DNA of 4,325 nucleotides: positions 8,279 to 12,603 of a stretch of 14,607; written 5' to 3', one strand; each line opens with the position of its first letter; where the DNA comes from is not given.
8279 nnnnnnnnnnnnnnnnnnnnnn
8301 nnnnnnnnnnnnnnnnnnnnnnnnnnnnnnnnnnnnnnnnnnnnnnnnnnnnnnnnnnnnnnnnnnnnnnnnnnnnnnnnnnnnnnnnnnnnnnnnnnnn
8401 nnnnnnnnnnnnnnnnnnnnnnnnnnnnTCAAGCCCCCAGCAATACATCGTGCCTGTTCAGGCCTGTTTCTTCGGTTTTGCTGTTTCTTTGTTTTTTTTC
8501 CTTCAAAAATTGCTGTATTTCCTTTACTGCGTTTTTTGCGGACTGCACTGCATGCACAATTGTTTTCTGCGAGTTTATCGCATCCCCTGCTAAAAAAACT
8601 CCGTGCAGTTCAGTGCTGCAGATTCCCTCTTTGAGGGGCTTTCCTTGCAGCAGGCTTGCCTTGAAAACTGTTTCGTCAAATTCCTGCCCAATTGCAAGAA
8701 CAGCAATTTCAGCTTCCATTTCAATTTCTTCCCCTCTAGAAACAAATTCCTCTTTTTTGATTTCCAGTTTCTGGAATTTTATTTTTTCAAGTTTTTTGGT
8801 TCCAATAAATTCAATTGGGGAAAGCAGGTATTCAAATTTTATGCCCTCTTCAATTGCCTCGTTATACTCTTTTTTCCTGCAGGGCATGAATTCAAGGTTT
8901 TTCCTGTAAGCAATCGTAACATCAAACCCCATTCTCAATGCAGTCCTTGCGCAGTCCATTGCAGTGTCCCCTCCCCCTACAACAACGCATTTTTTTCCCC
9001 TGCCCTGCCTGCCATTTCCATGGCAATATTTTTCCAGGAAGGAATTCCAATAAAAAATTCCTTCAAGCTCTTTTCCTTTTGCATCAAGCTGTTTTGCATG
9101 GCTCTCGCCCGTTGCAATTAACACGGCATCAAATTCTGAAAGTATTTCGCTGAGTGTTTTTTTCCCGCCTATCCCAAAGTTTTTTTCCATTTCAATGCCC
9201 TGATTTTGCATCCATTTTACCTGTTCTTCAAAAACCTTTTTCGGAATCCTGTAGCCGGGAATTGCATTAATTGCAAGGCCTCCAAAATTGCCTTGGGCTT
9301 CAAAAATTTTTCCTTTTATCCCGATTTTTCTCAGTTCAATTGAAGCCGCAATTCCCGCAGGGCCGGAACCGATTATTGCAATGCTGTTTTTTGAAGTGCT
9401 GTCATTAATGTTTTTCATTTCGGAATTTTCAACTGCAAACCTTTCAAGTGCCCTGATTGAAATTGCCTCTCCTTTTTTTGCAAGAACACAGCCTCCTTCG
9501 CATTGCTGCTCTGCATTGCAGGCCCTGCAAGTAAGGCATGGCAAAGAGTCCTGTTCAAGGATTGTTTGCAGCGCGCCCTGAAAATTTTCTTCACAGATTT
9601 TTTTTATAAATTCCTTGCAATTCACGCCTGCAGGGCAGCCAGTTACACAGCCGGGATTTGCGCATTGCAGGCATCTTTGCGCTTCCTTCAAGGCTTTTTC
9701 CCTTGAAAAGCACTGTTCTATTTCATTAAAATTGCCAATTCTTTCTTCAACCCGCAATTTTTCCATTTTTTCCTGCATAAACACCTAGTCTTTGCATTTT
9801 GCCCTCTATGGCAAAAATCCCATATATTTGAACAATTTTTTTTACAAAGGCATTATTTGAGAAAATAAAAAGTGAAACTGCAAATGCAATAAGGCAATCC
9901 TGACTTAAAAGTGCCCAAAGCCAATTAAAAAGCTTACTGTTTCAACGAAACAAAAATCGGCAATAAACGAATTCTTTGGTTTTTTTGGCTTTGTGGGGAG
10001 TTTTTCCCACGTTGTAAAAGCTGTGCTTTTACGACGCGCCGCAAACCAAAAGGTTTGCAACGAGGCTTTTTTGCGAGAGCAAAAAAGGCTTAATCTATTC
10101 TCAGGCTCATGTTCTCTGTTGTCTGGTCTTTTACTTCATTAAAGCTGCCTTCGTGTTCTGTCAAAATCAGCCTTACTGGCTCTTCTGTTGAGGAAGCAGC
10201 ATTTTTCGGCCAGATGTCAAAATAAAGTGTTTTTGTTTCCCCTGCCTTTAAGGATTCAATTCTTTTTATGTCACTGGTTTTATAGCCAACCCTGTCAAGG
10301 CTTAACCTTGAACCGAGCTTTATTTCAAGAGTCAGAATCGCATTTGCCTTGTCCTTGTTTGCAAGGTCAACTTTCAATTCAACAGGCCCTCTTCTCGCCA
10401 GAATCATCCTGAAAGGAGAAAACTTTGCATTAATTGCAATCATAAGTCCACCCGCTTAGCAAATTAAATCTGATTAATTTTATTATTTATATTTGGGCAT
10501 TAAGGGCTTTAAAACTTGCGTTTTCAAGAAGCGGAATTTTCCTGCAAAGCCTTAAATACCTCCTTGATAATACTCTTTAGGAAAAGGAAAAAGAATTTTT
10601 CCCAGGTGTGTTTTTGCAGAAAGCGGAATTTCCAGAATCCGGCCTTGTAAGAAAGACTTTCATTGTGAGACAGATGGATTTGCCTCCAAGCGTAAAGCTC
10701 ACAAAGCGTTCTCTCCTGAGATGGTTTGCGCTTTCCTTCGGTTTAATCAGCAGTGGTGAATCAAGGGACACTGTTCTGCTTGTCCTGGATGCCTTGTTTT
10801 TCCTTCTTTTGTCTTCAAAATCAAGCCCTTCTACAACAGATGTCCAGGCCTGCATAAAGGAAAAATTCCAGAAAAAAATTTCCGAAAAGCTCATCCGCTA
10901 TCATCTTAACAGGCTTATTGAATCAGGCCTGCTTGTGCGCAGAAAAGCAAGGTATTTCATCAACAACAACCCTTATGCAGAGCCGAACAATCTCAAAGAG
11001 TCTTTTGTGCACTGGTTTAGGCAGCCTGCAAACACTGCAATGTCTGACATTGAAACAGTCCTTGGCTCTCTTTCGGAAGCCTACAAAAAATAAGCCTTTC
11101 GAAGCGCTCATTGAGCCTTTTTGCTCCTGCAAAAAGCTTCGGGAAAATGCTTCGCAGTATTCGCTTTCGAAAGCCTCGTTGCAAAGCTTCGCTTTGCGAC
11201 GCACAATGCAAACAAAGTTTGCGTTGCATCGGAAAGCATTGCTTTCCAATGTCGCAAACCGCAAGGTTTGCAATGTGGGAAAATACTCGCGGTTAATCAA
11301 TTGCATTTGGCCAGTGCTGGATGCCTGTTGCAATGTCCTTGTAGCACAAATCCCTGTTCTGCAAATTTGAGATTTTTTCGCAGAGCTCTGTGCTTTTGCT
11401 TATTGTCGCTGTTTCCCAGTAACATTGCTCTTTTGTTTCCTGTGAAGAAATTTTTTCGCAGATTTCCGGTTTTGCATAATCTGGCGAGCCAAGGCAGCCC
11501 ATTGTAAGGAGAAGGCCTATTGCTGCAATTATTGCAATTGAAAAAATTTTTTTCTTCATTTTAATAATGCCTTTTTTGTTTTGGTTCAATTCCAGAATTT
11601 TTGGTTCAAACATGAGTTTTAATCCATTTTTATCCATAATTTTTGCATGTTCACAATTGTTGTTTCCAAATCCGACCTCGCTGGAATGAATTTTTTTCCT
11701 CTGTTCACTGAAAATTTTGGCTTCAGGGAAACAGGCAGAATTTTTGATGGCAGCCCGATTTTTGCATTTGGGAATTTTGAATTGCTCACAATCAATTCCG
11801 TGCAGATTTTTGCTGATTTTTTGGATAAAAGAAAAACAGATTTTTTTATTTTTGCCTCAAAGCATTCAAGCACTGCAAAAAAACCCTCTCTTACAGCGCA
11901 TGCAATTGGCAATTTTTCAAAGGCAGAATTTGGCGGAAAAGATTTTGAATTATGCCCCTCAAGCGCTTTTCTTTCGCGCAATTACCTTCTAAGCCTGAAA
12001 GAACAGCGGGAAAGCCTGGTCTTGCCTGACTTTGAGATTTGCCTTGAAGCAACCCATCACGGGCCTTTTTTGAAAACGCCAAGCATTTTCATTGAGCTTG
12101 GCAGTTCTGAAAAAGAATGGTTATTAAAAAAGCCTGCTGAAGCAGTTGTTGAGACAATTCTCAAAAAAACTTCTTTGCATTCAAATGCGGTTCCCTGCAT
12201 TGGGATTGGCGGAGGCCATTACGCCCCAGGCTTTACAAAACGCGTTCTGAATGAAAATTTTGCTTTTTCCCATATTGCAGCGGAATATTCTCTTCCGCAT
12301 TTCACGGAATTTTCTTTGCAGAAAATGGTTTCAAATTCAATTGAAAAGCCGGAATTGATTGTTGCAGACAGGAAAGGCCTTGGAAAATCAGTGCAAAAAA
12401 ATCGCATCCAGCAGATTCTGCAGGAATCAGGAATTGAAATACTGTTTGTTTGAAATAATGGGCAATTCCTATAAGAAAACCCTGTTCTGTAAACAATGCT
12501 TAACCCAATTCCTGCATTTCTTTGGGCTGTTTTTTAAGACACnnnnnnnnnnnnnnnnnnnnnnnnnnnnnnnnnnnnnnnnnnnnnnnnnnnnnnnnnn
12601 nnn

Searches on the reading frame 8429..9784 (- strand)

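Call 8: search_protein_families(library=ncbifam, proteins=[window:8429-9784:-], max_evalue=0.1)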
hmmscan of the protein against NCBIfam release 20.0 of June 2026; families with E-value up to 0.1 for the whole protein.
window:8429-9784:- (451 aa): 80 families (the best 25 are shown)
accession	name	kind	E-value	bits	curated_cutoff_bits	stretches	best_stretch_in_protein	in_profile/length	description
TIGR01316.1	gltA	equivalog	5.4e-93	312.2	471.75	1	12-427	2-449/449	NADPH-dependent glutamate synthase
NF009410.0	PRK12771.1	subfamily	1.3e-90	304.7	516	2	44-439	48-457/566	NAD(P)-binding protein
NF009414.0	PRK12778.1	equivalog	2.3e-86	290.7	1103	1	5-430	297-752/752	bifunctional dihydroorotate dehydrogenase B NAD binding subunit/NADPH-dependent glutamate synthase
NF009413.0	PRK12775.1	equivalog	2.4e-72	244.2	1895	1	4-434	299-761/1006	putative trifunctional 2-polyprenylphenol hydroxylase/glutamate synthase subunit beta/ferritin domain-containing protein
NF009454.0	PRK12814.1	equivalog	1.3e-71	241.8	916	2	45-436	103-509/657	putative NADPH-dependent glutamate synthase small subunit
TIGR03315.1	Se_ygfK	equivalog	3.8e-70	236.5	835.3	1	29-432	430-842/1012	putative selenate reductase subunit YgfK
NF010590.0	PRK13984.1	equivalog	1.1e-64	218.7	946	1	5-431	159-610/611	putative oxidoreductase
TIGR01318.1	gltD_gamma_fam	subfamily_domain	3.7e-64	217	482.95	1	5-428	9-466/467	glutamate synthase, small subunit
TIGR01317.1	GOGAT_sm_gam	subfamily_domain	1.4e-56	192.4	447.7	1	4-429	10-480/485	glutamate synthase small subunit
NF009408.0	PRK12769.1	equivalog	3.9e-55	187.2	1003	1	6-429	195-653/659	formate-dependent uric acid utilization protein AegA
NF009409.0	PRK12770.1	subfamily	2.2e-49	168.4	343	1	127-434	13-357/360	putative glutamate synthase subunit beta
NF009415.0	PRK12779.1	equivalog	8.1e-49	166.3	1519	1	47-427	211-626/944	putative bifunctional glutamate synthase subunit beta/2-polyprenylphenol hydroxylase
NF009451.0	PRK12809.1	equivalog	1.6e-47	162.1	1154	1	7-430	179-637/639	formate-dependent uric acid utilization protein YgfT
NF045663.1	diclust_near_Sec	equivalog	1e-39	136.3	530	3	32-233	6-205/759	pyridine nucleotide-disulfide oxidoreductase/dicluster-binding protein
NF045599.1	bili_reduct_long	exception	9.4e-18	63.8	750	1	95-422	345-640/641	bilirubin reductase, long form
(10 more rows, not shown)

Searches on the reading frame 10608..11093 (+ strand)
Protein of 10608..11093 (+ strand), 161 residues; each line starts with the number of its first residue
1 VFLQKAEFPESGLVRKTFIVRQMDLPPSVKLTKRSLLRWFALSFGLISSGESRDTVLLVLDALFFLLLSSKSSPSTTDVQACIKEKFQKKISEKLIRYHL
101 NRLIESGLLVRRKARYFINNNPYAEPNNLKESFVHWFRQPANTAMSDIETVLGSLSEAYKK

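Call 4: search_protein_families(library=pfam, proteins=[window:10608-11093:+], max_evalue=0.1)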
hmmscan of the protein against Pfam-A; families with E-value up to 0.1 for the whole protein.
window:10608-11093:+ (161 aa): 3 families
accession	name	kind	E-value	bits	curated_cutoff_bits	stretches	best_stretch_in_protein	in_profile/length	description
PF08461.16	HTH_12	-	0.0025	18.2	21.4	1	78-114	18-52/66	Ribonuclease R winged-helix domain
PF17727.6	CtsR_C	-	0.054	14.2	23.8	1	80-115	6-41/72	CtsR C-terminal dimerization domain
PF01022.26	HTH_5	-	0.065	13.6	22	0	90-109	26-45/47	Bacterial regulatory protein, arsR family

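Call 8: search_protein_families(library=ncbifam, proteins=[window:10608-11093:+], max_evalue=0.1)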
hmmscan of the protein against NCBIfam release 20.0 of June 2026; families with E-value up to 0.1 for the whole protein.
window:10608-11093:+ (161 aa): 0 families

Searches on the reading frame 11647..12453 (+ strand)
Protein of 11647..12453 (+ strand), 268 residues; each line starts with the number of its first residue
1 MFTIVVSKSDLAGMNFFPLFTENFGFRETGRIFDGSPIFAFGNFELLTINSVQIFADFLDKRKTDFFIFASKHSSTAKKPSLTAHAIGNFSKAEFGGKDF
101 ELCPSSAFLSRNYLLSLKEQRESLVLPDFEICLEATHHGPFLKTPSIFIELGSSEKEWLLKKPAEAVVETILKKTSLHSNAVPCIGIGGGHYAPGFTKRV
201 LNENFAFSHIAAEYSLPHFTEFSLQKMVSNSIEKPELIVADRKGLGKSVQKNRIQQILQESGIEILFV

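Call 4: search_protein_families(library=pfam, proteins=[window:11647-12453:+], max_evalue=0.1)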
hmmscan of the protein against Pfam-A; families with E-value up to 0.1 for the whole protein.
window:11647-12453:+ (268 aa): 1 family
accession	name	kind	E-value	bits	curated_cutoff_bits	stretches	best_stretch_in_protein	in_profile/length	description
PF04414.18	tRNA_deacylase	-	2.2e-60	204.2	33.6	1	62-265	3-204/205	D-aminoacyl-tRNA deacylase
